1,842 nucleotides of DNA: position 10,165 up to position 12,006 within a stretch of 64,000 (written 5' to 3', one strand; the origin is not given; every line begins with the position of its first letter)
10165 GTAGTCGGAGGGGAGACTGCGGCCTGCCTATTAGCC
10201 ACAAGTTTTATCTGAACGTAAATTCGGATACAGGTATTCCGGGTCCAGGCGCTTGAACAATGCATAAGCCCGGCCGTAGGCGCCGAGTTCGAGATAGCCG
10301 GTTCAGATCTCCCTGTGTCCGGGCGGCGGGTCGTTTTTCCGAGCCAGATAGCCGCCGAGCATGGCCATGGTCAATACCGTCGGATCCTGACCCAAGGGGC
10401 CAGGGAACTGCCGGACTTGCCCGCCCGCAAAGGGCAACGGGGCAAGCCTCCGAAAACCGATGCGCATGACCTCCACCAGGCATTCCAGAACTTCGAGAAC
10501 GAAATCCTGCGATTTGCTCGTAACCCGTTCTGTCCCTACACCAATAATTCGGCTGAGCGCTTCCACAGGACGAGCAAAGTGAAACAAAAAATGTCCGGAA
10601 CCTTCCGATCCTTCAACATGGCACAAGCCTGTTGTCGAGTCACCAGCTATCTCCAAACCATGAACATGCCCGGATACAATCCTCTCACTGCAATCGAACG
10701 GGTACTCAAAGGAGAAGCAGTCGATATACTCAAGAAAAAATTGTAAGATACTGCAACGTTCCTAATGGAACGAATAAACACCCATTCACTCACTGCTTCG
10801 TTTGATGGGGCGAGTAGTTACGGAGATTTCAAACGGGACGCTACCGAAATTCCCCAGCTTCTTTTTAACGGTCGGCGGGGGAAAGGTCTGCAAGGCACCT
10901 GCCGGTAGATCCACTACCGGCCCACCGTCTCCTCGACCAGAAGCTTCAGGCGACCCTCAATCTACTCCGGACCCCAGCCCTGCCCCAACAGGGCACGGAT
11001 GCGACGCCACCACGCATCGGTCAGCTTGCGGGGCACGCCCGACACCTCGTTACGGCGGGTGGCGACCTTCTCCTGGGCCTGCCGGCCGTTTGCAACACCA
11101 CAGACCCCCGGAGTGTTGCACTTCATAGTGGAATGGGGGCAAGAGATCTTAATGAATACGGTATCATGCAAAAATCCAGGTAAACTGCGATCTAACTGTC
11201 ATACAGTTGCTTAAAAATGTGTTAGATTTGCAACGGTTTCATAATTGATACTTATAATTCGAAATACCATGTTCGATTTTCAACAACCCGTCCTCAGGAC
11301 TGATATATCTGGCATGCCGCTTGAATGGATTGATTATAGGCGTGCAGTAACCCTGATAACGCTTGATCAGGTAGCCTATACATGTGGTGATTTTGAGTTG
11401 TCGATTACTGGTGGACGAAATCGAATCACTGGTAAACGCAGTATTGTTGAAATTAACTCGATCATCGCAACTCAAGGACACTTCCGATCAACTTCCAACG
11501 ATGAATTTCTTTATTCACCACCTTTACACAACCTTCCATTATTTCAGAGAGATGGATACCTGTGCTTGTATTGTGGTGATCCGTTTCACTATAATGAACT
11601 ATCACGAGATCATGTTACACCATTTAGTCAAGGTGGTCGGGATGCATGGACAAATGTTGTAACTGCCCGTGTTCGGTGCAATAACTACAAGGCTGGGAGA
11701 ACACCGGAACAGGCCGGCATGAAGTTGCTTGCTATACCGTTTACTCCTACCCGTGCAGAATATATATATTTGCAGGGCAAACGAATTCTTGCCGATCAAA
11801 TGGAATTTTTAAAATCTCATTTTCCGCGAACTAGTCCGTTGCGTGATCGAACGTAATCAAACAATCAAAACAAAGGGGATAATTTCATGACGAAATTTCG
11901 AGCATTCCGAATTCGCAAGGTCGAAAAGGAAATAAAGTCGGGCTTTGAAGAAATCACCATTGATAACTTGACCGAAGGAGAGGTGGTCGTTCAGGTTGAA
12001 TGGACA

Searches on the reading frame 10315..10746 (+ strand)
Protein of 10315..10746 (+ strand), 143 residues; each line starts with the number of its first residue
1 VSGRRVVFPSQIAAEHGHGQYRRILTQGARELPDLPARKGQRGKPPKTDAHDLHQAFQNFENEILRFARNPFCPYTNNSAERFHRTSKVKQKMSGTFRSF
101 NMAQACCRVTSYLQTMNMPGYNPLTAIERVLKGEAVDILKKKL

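Call 35: search_protein_families(library=pfam, proteins=[window:10315-10746:+], max_evalue=0.01)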
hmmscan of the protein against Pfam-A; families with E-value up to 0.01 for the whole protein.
window:10315-10746:+ (143 aa): 1 family
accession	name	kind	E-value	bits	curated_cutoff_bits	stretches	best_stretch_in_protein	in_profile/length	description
PF03050.20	DDE_Tnp_IS66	-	4.4e-07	30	23.1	1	40-104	219-283/284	Transposase IS66 family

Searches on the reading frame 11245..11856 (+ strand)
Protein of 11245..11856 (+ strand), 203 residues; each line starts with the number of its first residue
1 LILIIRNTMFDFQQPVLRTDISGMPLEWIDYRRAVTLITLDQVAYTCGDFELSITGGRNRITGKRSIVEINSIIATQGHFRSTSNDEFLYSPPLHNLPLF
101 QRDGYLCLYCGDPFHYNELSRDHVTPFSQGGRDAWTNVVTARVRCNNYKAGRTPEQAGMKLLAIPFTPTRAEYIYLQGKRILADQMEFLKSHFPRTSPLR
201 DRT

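Call 35: search_protein_families(library=pfam, proteins=[window:11245-11856:+], max_evalue=0.01)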
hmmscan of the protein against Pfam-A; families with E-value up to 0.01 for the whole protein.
window:11245-11856:+ (203 aa): 3 families
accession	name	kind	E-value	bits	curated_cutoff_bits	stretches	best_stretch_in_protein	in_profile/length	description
PF14279.12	HNH_5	-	3.9e-12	46.3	27.5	1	107-161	1-55/56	HNH endonuclease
PF01844.29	HNH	-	2.6e-10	40.7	21.4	1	107-149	1-44/47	HNH endonuclease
PF13395.12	HNH_4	-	2.3e-05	24.7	22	1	107-154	1-53/54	HNH endonuclease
